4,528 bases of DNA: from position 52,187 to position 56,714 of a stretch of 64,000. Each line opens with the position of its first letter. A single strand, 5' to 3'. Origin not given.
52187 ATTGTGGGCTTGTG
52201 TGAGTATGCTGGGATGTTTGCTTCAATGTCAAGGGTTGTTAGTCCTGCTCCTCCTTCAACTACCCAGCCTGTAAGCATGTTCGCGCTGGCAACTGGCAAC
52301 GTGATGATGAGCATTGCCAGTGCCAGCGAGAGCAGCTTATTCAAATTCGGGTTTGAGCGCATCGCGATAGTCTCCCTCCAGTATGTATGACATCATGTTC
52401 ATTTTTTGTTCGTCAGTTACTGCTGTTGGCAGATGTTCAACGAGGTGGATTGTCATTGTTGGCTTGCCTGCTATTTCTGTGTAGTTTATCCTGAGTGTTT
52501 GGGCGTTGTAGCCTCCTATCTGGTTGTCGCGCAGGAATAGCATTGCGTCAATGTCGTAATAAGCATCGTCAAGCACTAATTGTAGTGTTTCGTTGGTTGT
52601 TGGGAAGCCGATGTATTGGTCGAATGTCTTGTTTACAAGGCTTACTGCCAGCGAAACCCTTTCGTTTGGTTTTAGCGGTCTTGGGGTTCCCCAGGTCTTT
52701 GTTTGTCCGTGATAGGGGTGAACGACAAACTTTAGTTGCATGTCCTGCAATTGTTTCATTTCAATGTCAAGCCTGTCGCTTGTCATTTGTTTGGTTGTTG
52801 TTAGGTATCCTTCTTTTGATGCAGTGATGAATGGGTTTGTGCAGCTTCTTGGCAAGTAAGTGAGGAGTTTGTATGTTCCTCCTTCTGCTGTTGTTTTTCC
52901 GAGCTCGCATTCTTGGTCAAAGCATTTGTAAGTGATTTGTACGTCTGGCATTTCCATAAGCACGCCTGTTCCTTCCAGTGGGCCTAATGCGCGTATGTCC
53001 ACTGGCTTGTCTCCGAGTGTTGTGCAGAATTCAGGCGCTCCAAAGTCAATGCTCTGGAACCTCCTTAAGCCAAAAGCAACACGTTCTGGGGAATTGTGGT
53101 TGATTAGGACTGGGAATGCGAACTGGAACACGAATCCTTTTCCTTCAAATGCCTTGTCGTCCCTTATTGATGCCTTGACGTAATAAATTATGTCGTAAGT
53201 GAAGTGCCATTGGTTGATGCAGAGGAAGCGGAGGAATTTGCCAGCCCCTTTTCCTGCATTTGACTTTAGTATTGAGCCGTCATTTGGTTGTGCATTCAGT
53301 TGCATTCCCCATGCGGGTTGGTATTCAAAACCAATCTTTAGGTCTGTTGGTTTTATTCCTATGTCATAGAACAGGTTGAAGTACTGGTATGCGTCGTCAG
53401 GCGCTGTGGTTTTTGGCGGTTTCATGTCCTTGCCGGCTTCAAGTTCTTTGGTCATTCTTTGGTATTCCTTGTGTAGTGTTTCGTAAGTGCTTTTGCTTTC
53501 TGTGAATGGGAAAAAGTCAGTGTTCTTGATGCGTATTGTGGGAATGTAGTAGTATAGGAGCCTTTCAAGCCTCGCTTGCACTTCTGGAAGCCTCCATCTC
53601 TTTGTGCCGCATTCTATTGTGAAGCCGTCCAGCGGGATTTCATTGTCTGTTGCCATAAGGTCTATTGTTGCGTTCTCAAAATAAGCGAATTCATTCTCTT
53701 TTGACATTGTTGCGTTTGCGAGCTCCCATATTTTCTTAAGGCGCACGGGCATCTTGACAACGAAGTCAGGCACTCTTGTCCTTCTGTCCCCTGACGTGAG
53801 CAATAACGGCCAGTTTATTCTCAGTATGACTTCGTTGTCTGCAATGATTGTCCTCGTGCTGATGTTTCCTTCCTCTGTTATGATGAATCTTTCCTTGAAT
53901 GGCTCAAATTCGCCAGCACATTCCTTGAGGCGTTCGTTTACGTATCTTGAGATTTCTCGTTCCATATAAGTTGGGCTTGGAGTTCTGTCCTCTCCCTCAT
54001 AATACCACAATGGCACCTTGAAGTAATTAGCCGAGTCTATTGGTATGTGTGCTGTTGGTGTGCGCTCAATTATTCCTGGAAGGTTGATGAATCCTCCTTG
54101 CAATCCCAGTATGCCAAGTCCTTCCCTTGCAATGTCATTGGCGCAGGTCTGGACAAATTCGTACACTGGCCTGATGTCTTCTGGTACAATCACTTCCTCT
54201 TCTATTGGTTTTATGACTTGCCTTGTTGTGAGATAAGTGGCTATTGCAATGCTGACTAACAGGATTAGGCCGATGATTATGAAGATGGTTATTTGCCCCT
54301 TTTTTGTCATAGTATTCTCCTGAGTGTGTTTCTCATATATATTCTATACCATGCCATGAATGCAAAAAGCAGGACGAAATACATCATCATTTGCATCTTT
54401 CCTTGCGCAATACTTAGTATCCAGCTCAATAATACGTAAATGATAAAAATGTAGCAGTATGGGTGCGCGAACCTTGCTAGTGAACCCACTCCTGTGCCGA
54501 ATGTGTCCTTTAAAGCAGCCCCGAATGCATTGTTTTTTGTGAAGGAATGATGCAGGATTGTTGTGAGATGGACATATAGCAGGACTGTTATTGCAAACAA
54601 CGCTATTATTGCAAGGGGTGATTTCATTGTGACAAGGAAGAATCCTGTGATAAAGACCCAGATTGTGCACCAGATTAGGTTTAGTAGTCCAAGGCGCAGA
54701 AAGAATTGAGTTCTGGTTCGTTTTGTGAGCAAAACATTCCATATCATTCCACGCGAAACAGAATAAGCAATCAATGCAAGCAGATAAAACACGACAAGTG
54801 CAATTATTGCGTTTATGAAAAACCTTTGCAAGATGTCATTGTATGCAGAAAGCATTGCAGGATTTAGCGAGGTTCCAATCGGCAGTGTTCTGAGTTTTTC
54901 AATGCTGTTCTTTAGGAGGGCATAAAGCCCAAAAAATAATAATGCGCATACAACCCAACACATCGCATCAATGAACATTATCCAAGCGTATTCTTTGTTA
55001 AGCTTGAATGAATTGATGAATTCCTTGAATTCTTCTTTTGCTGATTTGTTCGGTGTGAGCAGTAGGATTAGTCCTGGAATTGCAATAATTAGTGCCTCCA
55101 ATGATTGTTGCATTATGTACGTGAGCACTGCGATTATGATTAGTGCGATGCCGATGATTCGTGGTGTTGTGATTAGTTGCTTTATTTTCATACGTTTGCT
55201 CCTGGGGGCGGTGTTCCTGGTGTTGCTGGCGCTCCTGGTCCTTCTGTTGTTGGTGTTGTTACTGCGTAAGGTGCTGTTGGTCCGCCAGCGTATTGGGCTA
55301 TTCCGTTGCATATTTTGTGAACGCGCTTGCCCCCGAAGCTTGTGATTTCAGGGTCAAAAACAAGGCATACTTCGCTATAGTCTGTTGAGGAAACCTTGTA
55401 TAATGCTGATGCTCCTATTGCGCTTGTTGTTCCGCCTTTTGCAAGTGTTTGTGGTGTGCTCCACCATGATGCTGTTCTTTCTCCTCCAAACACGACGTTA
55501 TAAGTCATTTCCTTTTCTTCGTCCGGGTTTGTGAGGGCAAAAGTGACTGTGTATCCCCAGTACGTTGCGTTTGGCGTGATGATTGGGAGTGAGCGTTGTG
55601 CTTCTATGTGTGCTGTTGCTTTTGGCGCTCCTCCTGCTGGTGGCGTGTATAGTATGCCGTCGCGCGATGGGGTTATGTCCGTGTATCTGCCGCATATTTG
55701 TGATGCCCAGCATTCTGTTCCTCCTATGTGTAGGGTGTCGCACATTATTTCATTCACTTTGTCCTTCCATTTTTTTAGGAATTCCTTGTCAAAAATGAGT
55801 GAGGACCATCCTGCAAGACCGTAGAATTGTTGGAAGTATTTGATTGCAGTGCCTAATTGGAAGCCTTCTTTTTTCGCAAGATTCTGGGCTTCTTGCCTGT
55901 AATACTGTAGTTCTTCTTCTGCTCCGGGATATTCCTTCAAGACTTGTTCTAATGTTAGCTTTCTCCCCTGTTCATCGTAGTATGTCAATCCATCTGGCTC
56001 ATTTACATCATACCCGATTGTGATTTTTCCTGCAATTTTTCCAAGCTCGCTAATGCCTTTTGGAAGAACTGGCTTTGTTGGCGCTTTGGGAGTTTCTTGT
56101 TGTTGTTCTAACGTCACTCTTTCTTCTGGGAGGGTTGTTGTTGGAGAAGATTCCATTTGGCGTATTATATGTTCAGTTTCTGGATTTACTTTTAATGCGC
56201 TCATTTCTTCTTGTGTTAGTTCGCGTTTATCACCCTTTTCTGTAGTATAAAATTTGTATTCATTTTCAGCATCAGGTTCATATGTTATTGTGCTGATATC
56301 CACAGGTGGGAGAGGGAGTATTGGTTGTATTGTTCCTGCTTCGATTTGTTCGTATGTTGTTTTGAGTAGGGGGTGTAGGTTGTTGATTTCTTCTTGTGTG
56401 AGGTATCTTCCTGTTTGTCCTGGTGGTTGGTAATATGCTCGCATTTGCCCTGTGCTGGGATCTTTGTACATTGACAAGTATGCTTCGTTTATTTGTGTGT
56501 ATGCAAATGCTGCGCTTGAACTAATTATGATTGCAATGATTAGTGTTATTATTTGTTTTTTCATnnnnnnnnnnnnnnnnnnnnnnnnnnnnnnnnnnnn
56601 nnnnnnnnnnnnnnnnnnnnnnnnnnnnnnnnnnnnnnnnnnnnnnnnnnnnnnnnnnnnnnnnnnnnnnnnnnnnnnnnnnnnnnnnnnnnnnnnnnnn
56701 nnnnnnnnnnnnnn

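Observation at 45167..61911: Eight-gene, translationally coupled surface operon built from two paralogous modules, with no recognisable enzyme or assembly ATPase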

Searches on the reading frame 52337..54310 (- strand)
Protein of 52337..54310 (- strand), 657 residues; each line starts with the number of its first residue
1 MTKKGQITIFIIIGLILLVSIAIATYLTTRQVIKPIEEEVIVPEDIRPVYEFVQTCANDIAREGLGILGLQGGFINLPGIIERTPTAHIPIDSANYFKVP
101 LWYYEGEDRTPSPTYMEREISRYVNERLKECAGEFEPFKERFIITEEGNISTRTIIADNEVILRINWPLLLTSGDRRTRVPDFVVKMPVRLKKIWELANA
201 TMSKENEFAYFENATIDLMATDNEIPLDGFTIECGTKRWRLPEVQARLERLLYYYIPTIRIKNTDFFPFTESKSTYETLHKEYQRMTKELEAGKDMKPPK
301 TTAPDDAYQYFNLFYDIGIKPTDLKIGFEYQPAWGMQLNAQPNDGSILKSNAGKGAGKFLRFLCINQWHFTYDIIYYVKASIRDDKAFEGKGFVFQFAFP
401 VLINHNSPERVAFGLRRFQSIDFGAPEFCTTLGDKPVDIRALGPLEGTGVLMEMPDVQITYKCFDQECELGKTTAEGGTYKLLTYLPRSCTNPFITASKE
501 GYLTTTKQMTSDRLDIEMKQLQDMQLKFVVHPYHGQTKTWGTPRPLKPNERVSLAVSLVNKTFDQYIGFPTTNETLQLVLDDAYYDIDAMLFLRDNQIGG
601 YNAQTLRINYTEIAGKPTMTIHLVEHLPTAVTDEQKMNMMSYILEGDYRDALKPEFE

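Call 4: search_protein_families(library=pfam, proteins=[window:52337-54310:-], max_evalue=1)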
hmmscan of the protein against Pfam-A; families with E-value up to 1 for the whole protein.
window:52337-54310:- (657 aa): 0 families

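Call 10: search_protein_families(library=ncbifam, proteins=[window:52337-54310:-], max_evalue=1)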
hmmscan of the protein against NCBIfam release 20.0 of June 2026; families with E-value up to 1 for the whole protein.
window:52337-54310:- (657 aa): 0 families

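Call 54: find_related_loci(query=A5, collection=metagenome_contigs, flank=10000)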
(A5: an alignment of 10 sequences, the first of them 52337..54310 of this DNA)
Query A5 (657 aa) in metagenome_contigs; peptide patterns used: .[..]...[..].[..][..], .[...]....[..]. (x = any residue, [..] = any of these).
600 stretches matched a pattern (row limit reached: there are more); 192 encode a relative of the query (tblastn E <= 1e-3); the best 80 are kept; 79 distinct loci.
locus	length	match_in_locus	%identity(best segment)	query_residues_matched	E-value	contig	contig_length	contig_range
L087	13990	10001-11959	44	3-656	0e+0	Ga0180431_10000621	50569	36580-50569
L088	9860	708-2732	40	1-656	7e-174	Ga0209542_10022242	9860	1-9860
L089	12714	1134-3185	43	1-656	8e-172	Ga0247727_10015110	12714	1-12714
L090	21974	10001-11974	72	1-657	0e+0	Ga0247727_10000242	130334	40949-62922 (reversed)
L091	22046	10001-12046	42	1-648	2e-164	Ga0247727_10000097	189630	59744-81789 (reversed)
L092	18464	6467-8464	41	3-650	6e-160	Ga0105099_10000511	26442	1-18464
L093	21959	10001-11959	44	3-656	0e+0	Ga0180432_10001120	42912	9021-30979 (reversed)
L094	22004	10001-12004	38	3-657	7e-151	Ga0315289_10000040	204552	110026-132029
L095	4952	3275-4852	41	3-534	3e-147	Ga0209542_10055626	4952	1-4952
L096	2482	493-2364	37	26-648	3e-149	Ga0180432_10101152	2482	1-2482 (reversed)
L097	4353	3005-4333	47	3-447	6e-134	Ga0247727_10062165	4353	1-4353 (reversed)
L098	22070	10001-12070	41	3-656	2e-170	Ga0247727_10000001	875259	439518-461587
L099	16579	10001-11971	70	2-657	0e+0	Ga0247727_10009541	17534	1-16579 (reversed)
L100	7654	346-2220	33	36-656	1e-109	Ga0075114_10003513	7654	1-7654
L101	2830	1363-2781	42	2-473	3e-113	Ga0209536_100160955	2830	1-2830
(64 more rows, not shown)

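Call 80: search_protein_families(library=phrogs, proteins=[window:52337-54310:-], max_evalue=0.01)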
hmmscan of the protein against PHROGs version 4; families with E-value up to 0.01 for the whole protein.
window:52337-54310:- (657 aa): 0 families

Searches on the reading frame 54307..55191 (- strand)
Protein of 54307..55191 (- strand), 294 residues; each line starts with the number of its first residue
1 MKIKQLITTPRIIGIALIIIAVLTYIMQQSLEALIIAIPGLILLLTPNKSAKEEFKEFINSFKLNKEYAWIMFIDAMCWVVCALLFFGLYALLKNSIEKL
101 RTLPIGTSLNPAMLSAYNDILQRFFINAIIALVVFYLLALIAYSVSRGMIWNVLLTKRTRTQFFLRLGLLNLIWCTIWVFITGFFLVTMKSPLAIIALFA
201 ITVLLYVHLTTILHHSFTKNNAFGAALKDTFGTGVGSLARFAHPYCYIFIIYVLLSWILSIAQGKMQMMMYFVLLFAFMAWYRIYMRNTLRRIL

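Call 4: search_protein_families(library=pfam, proteins=[window:54307-55191:-], max_evalue=1)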
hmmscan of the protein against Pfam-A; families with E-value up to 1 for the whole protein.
window:54307-55191:- (294 aa): 1 family
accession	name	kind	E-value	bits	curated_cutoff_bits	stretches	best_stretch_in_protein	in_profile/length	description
PF11120.13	CBP_BcsF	-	0.43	11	23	1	80-101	11-32/60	Cellulose biosynthesis protein BcsF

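Call 10: search_protein_families(library=ncbifam, proteins=[window:54307-55191:-], max_evalue=1)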
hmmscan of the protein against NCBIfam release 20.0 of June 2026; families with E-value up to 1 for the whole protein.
window:54307-55191:- (294 aa): 2 families
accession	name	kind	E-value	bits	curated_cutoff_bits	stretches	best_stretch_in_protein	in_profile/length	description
NF041281.1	TraA_gammapb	subfamily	0.031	14.3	50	1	11-47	27-64/75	TraA family conjugative transfer protein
TIGR03493.1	cellullose_BcsF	equivalog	0.18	11.8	56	1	80-102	11-33/62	cellulose biosynthesis protein BcsF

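Call 80: search_protein_families(library=phrogs, proteins=[window:54307-55191:-], max_evalue=0.01)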
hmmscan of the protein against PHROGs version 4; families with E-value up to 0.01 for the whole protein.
window:54307-55191:- (294 aa): 0 families

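Call 92: search_protein_families(library=pfam, alignment_id=A6, max_evalue=0.1)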
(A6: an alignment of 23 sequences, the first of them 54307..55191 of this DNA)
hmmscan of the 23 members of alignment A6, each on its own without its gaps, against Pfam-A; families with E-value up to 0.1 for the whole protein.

A. member 1, window:54307-55191:- (294 aa): 0 families

B. families by the number of members that match (of 23 scanned): 11 families
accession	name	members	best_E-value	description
PF02009.21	RIFIN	1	0.00017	Rifin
PF21693.2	SWT1_3rd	1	0.0031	Transcriptional protein SWT1, C-terminal domain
PF12459.13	DltX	1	0.011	D-Ala-teichoic acid biosynthesis protein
PF14880.11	COX14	1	0.018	Cytochrome oxidase c assembly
PF14678.12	FANCI_S4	1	0.02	FANCI solenoid 4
PF03334.19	PhaG_MnhG_YufB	1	0.026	Na+/H+ antiporter subunit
PF05101.18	VirB3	1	0.026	Type IV secretory pathway, VirB3-like protein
PF05552.17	MS_channel_1st_1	1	0.039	Mechanosensitive ion channel, conserved TM helix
PF11712.13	Vma12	1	0.049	Endoplasmic reticulum-based factor for assembly of V-ATPase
PF05130.17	FlgN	1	0.052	FlgN protein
PF04298.18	Zn_peptidase_2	1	0.054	Putative neutral zinc metallopeptidase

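Call 94: search_solved_structures(query=A6, max_evalue=1)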
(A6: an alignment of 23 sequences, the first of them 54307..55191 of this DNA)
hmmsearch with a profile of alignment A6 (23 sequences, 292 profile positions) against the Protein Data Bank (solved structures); distinct sequences matched with E-value up to 1: 2.
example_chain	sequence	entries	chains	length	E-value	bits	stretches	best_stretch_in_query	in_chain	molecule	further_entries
4zpx_A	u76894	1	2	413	0.7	12.5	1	234-282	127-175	ATP-dependent protease Lon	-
6m6z_A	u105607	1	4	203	0.85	12.2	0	61-133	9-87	TMH4C4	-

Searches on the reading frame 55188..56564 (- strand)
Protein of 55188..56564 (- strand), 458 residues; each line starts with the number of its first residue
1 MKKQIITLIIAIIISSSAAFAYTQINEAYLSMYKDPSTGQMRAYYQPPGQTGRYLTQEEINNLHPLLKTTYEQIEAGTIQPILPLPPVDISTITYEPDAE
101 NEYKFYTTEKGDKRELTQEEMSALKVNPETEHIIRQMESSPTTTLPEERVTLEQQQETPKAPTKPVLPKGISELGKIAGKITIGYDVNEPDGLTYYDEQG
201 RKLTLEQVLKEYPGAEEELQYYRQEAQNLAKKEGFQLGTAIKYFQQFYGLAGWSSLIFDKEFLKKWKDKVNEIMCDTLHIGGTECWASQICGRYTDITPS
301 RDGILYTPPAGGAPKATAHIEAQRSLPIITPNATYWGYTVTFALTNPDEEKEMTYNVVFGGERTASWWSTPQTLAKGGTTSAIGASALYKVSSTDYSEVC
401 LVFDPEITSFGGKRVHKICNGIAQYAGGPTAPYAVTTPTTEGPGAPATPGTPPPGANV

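Call 4: search_protein_families(library=pfam, proteins=[window:55188-56564:-], max_evalue=1)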
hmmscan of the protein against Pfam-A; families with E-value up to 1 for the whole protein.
window:55188-56564:- (458 aa): 0 families

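Call 10: search_protein_families(library=ncbifam, proteins=[window:55188-56564:-], max_evalue=1)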
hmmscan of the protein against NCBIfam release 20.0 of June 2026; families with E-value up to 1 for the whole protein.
window:55188-56564:- (458 aa): 1 family
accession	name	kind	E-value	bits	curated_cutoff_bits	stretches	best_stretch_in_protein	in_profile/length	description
NF008082.0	PRK10819.1-3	equivalog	0.016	15.1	265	1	86-189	86-189/242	TonB system transport protein TonB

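Call 80: search_protein_families(library=phrogs, proteins=[window:55188-56564:-], max_evalue=0.01)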
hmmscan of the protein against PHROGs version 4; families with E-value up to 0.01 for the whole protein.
window:55188-56564:- (458 aa): 0 families

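Call 93: search_protein_families(library=pfam, alignment_id=A7, max_evalue=0.1)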
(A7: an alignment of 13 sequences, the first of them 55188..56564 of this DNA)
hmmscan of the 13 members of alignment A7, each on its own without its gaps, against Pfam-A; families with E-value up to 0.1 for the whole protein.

A. member 1, window:55188-56564:- (458 aa): 0 families

B. families by the number of members that match (of 13 scanned): 5 families
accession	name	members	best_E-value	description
PF18877.6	SSSPR-51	1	0.00064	SSSPR-51 domain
PF00580.27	UvrD-helicase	1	0.026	UvrD/REP helicase N-terminal domain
PF19290.4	PmbA_TldD_2nd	1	0.048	PmbA/TldA metallopeptidase central domain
PF00963.24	Cohesin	1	0.05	Cohesin domain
PF15284.11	PAGK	1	0.072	Phage-encoded virulence factor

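Call 95: search_solved_structures(query=A7, max_evalue=1)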
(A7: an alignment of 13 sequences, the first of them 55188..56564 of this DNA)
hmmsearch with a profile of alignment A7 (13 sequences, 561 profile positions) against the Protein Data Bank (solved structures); distinct sequences matched with E-value up to 1: 5.
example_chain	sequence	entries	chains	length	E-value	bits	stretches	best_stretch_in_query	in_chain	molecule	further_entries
3hum_A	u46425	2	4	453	0.2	14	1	2-221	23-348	Penicillin-binding protein 4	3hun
7vhq_G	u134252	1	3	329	0.63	12.3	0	3-51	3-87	Modulator of FtsH protease HflC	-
5yzg_y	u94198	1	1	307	0.77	12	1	235-303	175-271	Pre-mRNA-splicing factor ISY1 homolog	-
7vhp_G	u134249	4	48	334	0.9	11.8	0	3-58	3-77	Modulator of FtsH protease HflC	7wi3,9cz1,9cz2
9paw_XB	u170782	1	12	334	0.97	11.7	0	3-79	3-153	Modulator of FtsH protease HflC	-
